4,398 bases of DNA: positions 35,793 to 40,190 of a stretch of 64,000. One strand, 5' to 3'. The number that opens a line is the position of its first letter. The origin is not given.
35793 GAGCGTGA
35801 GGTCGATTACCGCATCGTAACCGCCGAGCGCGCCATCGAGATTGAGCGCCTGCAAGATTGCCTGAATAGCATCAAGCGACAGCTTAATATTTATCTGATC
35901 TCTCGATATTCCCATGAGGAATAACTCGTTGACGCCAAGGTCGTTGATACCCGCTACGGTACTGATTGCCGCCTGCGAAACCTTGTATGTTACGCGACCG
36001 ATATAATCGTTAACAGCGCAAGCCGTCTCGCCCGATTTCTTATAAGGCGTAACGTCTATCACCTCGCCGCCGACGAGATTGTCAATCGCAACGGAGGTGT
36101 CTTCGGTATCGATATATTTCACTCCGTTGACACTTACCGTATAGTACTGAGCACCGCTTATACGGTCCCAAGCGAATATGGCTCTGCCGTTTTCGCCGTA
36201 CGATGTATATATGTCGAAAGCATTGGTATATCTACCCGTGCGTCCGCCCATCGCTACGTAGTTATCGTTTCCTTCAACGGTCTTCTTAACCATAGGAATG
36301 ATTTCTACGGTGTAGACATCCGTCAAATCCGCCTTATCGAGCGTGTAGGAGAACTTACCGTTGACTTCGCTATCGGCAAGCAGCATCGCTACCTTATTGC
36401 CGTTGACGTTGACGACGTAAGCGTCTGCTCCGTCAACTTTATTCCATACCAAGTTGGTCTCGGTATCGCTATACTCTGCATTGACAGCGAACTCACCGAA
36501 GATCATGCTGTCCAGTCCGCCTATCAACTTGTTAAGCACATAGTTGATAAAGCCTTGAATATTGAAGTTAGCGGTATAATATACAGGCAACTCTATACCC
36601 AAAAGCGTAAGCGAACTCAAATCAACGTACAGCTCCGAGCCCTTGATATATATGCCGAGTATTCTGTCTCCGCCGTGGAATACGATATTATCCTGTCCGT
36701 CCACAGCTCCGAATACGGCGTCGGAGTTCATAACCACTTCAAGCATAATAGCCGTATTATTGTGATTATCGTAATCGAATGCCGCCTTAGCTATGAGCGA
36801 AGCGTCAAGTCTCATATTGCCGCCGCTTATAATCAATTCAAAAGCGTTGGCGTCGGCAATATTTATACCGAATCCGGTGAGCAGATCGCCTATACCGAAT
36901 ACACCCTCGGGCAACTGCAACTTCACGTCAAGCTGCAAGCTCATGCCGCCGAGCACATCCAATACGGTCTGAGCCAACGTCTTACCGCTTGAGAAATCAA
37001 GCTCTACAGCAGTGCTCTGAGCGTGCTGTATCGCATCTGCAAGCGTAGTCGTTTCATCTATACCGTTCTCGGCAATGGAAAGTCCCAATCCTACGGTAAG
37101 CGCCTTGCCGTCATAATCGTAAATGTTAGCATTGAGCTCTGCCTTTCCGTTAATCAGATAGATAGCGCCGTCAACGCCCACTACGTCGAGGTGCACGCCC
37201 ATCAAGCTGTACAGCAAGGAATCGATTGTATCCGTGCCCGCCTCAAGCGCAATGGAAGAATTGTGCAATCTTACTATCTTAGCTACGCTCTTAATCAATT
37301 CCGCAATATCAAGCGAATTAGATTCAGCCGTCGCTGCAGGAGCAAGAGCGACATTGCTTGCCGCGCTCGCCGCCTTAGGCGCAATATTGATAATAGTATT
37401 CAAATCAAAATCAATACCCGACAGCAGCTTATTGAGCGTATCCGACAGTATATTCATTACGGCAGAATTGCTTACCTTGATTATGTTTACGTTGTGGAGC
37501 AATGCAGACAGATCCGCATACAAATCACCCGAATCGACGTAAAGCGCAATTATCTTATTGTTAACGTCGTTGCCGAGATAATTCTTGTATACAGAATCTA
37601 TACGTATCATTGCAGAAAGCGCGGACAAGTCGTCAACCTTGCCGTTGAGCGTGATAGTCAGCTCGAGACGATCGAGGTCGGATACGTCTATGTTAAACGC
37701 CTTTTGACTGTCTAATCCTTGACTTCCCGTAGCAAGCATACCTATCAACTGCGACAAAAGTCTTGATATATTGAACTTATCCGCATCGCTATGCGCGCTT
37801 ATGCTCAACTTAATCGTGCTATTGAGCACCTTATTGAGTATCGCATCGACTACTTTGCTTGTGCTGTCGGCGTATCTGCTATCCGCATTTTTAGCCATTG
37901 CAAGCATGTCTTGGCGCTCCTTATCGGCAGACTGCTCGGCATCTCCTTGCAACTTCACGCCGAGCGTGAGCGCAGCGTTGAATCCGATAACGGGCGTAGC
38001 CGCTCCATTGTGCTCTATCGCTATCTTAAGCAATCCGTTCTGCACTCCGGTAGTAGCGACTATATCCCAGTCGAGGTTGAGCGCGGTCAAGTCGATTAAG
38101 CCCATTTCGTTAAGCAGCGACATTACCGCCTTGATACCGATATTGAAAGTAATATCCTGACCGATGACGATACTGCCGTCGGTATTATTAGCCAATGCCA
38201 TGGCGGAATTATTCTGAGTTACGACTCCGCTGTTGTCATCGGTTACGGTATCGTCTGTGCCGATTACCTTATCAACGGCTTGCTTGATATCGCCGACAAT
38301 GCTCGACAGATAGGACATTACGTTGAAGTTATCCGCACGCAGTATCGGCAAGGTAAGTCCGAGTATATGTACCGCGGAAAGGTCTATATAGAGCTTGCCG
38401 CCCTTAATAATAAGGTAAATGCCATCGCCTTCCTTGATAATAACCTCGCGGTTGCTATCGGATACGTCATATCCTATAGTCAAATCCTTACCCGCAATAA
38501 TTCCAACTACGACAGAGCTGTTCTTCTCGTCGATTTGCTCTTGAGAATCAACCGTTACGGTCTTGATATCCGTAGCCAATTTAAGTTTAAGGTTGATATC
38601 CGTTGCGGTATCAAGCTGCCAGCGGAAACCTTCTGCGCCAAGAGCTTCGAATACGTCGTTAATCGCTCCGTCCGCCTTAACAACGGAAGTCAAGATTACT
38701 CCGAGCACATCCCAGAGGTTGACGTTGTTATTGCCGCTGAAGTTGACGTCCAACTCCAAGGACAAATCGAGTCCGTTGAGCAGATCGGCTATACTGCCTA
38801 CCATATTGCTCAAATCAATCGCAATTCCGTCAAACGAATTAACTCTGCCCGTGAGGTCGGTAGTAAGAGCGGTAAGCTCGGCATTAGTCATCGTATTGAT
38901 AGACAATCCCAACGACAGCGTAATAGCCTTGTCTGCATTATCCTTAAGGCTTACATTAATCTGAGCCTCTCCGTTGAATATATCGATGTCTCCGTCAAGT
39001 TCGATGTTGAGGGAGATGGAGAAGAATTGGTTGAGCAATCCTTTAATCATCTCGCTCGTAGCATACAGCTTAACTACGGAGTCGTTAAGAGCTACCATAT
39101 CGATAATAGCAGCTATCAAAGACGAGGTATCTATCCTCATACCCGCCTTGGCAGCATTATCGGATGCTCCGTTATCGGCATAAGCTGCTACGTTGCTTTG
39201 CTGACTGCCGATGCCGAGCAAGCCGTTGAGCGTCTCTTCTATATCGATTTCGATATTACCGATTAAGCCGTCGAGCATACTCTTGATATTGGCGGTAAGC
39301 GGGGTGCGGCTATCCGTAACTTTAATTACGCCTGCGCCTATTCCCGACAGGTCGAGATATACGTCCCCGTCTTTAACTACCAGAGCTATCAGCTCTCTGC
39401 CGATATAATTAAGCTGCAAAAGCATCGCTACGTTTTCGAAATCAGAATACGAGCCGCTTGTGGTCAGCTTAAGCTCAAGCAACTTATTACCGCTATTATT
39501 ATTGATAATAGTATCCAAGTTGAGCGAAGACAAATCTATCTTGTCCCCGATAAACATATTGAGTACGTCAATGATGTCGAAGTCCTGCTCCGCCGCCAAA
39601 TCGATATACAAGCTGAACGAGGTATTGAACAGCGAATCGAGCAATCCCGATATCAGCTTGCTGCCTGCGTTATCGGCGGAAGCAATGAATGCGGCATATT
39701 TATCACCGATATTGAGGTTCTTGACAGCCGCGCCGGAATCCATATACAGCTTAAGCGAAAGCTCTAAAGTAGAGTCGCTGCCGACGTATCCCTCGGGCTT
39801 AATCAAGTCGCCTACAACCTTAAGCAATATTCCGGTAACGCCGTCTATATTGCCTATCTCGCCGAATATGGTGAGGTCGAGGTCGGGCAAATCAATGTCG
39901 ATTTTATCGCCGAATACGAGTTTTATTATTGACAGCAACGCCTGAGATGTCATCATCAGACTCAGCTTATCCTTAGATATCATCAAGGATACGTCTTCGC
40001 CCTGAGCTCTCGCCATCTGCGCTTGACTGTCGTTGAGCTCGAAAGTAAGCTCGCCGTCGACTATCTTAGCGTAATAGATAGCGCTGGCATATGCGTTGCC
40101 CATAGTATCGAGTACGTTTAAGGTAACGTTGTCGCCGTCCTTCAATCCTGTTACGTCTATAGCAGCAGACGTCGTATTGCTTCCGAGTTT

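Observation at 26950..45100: Unassigned hierarchical super-repeat in the 7,246-aa lipoprotein: 14 alternating a/b modules interleaved with >=16 FN3-like domains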

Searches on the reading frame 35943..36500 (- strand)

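Call 55: search_protein_families(library=pfam, proteins=[window:35943-36500:-], max_evalue=1)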
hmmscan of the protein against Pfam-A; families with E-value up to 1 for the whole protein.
window:35943-36500:- (186 aa): 2 families
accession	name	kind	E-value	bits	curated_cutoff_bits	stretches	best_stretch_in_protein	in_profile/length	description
PF10425.15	SdrG_C_C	-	0.06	13.9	24.4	0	91-142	88-138/156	C-terminus of bacterial fibrinogen-binding adhesin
PF21910.2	GH85_C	-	0.13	13.2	27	0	12-82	16-89/95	GH85 endohexosaminidases, C-terminal domain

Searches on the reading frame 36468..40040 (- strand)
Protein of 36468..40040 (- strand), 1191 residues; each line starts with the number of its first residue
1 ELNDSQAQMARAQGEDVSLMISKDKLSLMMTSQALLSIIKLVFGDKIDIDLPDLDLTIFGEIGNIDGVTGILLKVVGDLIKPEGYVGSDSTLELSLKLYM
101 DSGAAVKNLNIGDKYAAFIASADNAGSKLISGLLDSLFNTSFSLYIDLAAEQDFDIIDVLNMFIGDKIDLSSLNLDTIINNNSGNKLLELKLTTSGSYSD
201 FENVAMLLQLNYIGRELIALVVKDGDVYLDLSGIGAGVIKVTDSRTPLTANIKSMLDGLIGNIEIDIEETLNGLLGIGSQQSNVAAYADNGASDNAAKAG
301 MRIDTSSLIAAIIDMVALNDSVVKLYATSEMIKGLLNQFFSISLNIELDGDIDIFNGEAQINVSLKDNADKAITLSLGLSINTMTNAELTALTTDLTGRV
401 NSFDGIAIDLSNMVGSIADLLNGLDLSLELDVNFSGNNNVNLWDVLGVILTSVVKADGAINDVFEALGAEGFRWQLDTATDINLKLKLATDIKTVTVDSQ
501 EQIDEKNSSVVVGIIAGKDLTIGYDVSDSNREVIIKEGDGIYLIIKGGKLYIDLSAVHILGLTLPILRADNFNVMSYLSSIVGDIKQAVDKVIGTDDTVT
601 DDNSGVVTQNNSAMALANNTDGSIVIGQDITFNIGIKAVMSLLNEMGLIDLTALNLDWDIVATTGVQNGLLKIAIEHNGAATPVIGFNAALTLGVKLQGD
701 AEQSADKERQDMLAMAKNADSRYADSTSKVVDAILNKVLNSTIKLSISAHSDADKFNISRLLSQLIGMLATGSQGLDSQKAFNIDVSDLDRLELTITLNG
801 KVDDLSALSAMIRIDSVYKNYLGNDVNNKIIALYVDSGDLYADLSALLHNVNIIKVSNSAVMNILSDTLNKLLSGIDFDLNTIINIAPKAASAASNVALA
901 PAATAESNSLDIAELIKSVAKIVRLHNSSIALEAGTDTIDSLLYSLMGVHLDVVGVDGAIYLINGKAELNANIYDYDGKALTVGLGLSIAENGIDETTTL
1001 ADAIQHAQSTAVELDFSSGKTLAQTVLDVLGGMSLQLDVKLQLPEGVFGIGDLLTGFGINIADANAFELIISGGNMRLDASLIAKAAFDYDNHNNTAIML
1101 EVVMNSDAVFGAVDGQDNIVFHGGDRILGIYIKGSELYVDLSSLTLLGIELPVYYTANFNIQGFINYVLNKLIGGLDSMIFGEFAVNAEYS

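Call 13: find_homologous_proteins(query=window:36468-40040:-, max_evalue=0.001)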
Query window:36468-40040:-: 8000 candidates shared short words with the query, none scored E <= 0.001.

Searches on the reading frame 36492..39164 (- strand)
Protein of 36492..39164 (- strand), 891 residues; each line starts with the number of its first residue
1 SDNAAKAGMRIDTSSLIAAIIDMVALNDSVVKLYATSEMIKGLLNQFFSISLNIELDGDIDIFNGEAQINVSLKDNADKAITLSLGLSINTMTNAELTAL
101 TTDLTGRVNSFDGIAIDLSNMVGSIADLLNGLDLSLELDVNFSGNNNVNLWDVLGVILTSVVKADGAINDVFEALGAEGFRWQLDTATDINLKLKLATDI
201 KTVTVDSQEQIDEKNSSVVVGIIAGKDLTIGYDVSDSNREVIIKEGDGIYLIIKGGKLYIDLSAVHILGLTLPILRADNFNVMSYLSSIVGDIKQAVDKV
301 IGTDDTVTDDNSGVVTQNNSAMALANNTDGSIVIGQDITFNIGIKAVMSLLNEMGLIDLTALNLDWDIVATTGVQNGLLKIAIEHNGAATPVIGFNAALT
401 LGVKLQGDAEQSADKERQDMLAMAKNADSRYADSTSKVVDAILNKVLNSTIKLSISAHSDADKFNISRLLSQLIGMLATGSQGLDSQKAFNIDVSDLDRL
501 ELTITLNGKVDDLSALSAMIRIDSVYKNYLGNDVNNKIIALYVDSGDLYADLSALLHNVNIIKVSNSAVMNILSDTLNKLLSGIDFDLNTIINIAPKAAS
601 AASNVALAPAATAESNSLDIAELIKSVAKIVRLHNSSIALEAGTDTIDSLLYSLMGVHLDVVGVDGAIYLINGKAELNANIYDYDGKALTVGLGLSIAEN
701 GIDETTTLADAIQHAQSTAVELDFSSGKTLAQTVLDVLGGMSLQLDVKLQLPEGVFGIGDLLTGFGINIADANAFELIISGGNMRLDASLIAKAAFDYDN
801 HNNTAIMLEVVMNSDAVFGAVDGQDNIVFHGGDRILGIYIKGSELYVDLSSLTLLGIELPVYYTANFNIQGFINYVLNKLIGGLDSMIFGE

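Call 53: search_solved_structures(query=A2, max_evalue=10)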
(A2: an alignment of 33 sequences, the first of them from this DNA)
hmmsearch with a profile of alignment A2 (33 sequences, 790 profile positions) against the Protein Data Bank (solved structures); distinct sequences matched with E-value up to 10: 2.
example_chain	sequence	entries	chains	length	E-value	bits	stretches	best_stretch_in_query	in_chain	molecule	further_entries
7ygv_A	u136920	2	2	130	0.38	12.2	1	226-309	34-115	EF-hand domain-containing protein D1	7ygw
7clt_A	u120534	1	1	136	0.41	12.1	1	226-309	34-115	EF-hand domain-containing protein D1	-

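Call 72: predict_structure(alignment_id=A2)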
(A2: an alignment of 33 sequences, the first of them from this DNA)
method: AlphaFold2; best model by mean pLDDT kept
length: 891 residues; sequences in the alignment: 33
mean_pLDDT: 64.7   pTM: 0.52
mean pLDDT of the five models: 64.7, 64.2, 61.6, 60.1, 59.6
residues with pLDDT >= 90: 24; 70-90: 328; 50-70: 380; < 50: 159
segments of 3 or more residues with pLDDT < 50: 1-11, 26-31, 81-92, 104-115, 233-236, 302-347, 353-356, 408-413, 477-492, 594-618, 887-891
pLDDT, mean of each block of 10 residues (from residue 1): 37 55 50 57 52 55 54 54 44 55 46 52 72 77 69 65 61 67 73 85 83 86 84 54 88 87 83 85 69 62 43 33 35 36 42 52 50 55 57 67 54 71 88 82 74 71 54 52 42 58 69 65 72 74 78 65 71 65 66 48 34 40 61 61 60 55 62 70 65 72 60 74 66 64 74 76 66 72 79 79 85 82 78 89 90 80 86 73 53 32
secondary structure, 60 per line:
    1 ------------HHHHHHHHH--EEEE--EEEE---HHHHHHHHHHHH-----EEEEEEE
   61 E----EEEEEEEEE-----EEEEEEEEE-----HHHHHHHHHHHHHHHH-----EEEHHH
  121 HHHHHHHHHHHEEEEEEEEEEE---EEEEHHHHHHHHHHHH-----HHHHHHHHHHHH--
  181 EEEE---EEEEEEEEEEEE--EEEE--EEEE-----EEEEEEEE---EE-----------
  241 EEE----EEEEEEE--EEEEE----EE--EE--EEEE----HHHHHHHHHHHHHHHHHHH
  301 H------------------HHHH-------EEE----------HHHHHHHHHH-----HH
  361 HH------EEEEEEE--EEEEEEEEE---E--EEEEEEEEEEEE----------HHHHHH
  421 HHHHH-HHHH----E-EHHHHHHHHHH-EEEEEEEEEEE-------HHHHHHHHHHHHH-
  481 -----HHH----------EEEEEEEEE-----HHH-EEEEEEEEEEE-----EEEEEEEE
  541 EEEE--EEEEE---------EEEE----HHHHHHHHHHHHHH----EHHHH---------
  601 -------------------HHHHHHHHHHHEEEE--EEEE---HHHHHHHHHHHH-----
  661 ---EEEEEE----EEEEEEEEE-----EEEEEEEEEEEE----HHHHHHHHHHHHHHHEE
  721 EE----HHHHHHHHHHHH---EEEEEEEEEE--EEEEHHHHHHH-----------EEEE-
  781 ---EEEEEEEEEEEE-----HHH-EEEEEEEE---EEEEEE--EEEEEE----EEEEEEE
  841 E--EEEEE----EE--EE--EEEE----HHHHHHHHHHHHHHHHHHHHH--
elements in order (helices of 4 or more, strands of 3 or more residues): H13-21 E24-27 E30-33 H37-48 E54-61 E66-74 E80-88 H94-109 E115-117 H118-131 E132-142 E146-149 H150-161 H167-178 E181-184 E188-199 E202-205 E208-211 E217-224 E241-243 E248-254 E257-261 E274-277 H282-301 H320-323 E331-333 H344-353 H359-362 E369-375 E378-386 E393-404 H415-425 H427-430 H438-447 E449-459 H467-479 E499-507 E517-527 E533-544 E547-551 E561-564 H569-582 H588-591 H620-630 E631-634 E637-640 H644-655 E664-669 E674-682 E688-699 H704-718 E719-722 H727-738 E742-751 E754-757 H758-764 E776-779 E784-795 E805-812 E816-821 E824-829 E834-841 E844-848 E861-864 H869-889
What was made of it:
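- On RBG / AsmA-like lipid transfer proteins: The AF2 model (pLDDT 64.7) shows about 15 strands and 6 helices per 300 aa (call 72).
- This hints at defined packing between units (call 72). pTM 0.52 suggests the units pack into one body (call 72). Each unit has about 6 helices (call 72).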

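Call 74: fold_search(model_id=the predicted structure, library=pdb)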
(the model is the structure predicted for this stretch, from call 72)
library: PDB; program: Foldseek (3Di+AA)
matches with E <= 10: 600; with E <= 0.001: 1
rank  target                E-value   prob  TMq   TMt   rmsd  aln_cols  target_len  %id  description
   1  4o3y                  2.6e-04  0.15  0.06  0.09  28.4       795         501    7  Crystal structure of the vaccine antigen Transferrin Binding Protein B (TbpB) mutant Arg-179-Glu from Actinobacillus ple (released 2015-01-14)
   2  9o5a_D                9.7e-03  0.06  0.07  0.04  38.6      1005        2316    8  The KICSTOR-GATOR1 complex (released 2026-02-18)
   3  9van_A                1.4e-02  0.03  0.05  0.05  44.2      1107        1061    9  Cryo-EM structure of human full length KICSTOR complex (state 2) (released 2025-11-12)
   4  6ap4_H                4.4e-02  0.06  0.05  0.09  24.0       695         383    7  Crystal structure of the DNA polymerase III subunit beta from Acinetobacter baumannii (released 2017-12-20)
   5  6ql5_G                7.1e-02  0.05  0.07  0.04  30.5       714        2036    8  Structure of fatty acid synthase complex with bound gamma subunit from Saccharomyces cerevisiae at 2.8 angstrom (released 2020-03-18)
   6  8h1s_A                7.5e-02  0.03  0.07  0.07  40.4       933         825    6  Crystal structure of apo-LptDE complex (released 2023-10-11)
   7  6ap4_F                7.9e-02  0.06  0.07  0.12  24.1       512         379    7  Crystal structure of the DNA polymerase III subunit beta from Acinetobacter baumannii (released 2017-12-20)
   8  4lsh_A                1.0e-01  0.06  0.08  0.16  28.7       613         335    8  Ion selectivity of OmpF porin soaked in 0.2M KBr (released 2013-10-23)
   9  7lhh_C                1.3e-01  0.03  0.07  0.08  39.2       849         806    7  Cryo-EM structure of E. coli P pilus tip assembly intermediate PapC-PapD-PapK-PapG in the second conformation (released 2021-08-11)
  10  8h1s_C                1.4e-01  0.02  0.05  0.06  38.2       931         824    7  Crystal structure of apo-LptDE complex (released 2023-10-11)
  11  1gfm                  1.5e-01  0.06  0.07  0.13  27.8       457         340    7  OMPF PORIN (MUTANT D113G) (released 1996-12-07)
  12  4mze_A                1.6e-01  0.09  0.06  0.10  24.2       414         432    8  Crystal structure of hPIV3 hemagglutinin-neuraminidase, H552Q/Q559R mutant (released 2013-11-06)
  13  4xrt_B                1.6e-01  0.06  0.06  0.13  22.5       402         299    8  Crystal structure of the di-domain ARO/CYC StfQ from the steffimycin biosynthetic pathway (released 2015-12-02)
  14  9b2w_D                1.7e-01  0.06  0.05  0.10  24.4       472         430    7  PIV3 HN with Fab 13 (released 2024-12-04)
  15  7wb4_e                1.8e-01  0.04  0.05  0.04  26.6       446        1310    8  Cryo-EM structure of the NR subunit from X. laevis NPC (released 2022-03-02)
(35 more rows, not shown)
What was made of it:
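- Low-probability Foldseek hits include LptDE, porins, a fatty-acid-binding-type protein and helix-grip proteins, all with probability <=0.15 (call 74).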

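Call 77: fold_search(model_id=the predicted structure, library=viral)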
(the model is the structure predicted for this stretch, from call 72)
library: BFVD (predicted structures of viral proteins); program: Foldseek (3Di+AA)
matches with E <= 10: 846; with E <= 0.001: 1
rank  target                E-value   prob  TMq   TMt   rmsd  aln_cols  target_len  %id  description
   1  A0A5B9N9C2            1.1e-04  0.16  0.07  0.05  46.6       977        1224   10  Hinge connector of long tail fiber distal connector [Aeromonas phage 4_4572]
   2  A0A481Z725            1.2e-02  0.06  0.06  0.07  25.2       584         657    8  Sine oculis-binding protein [Pithovirus LCPAC201]
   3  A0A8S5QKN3            1.4e-02  0.18  0.06  0.12  30.5       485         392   10  Lipoprotein [Siphoviridae sp. ctezl47]
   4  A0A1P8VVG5            2.2e-02  0.04  0.06  0.07  34.8       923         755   10  (no name in the UniProt tables at hand)
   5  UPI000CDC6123         3.8e-02  0.09  0.07  0.08  25.3       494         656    9  (no name look-up for this kind of identifier)
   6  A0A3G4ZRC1            4.3e-02  0.09  0.06  0.11  27.3       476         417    8  Uncharacterized protein [Dasosvirus sp.]
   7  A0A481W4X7            5.0e-02  0.96  0.06  0.18  13.4        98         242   16  Uncharacterized protein [Pseudomonas phage Psa21]
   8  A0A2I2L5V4            5.3e-02  0.20  0.05  0.08  18.3       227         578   11  Ribonuclease III [Orpheovirus IHUMI-LCC2]
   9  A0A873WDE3            5.6e-02  0.54  0.06  0.22  10.4        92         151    9  Uncharacterized protein [Burkholderia phage Mana]
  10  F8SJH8                6.6e-02  0.51  0.06  0.27  15.9        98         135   19  Uncharacterized protein 342 [Pseudomonas phage PhiPA3]
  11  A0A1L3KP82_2          6.6e-02  0.08  0.07  0.08  30.9       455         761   11  Uncharacterized protein [Hubei reo-like virus 6]
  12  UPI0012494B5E         7.0e-02  0.08  0.05  0.09  28.9       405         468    6  (no name look-up for this kind of identifier)
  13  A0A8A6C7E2            7.8e-02  0.14  0.07  0.22  21.5       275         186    8  (no name in the UniProt tables at hand)
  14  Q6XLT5                7.8e-02  0.10  0.07  0.12  29.6       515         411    6  FirrV-1-N1 [Feldmannia irregularis virus a]
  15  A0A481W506            9.1e-02  0.08  0.07  0.12  30.1       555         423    9  Uncharacterized protein [Pseudomonas phage Psa21]
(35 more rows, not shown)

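Call 84: search_protein_families(library=pfam, alignment_id=A2, max_evalue=1)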
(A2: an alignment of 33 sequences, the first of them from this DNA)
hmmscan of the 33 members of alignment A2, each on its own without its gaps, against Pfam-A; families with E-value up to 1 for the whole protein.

A. member 1, seq(891 aa): 1 family
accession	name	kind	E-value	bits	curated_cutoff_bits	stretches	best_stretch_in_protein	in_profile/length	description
PF21440.4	aSelB_III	-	0.13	12.8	19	0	782-837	32-86/108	Archaeal selenocysteine-specific elongation factor, domain III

B. families by the number of members that match (of 33 scanned): 19 families
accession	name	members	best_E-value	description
PF14879.11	DUF4489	1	0.0081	Domain of unknown function (DUF4489)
PF04546.19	Sigma70_ner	1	0.011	Sigma-70, non-essential region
PF02120.21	Flg_hook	1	0.046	Flagellar hook-length control protein FliK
PF08286.16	Spc24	1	0.049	Spc24 subunit of Ndc80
PF14869.12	DUF4488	1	0.059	Domain of unknown function (DUF4488)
PF25817.1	ICE1_C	1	0.067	Little elongation complex subunit 1, C-terminal domain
PF08515.17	TGF_beta_GS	1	0.069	Transforming growth factor beta type I GS-motif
PF18806.7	Importin_rep_3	1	0.07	Importin 13 repeat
PF03339.19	Pox_L3_FP4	1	0.078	Poxvirus L3/FP4 protein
PF11514.14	DUF3219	1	0.084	Protein of unknown function (DUF3219)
PF10528.15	GLEYA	1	0.099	GLEYA domain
PF20184.3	DUF6547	1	0.11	Family of unknown function (DUF6547)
PF21440.4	aSelB_III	1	0.13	Archaeal selenocysteine-specific elongation factor, domain III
PF03755.18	YicC-like_N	1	0.13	Endoribonuclease YicC-like, N-terminal region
PF09904.15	HTH_43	1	0.16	Winged helix-turn helix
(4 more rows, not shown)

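Call 86: find_homologous_proteins(query=A2, max_evalue=0.00001)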
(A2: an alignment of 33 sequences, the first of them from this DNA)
Query A2 (33 sequences): 8000 candidates shared short words with the query, none scored E <= 0.00001.
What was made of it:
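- Tried and rejected: Both returned nothing (calls 13, 86).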
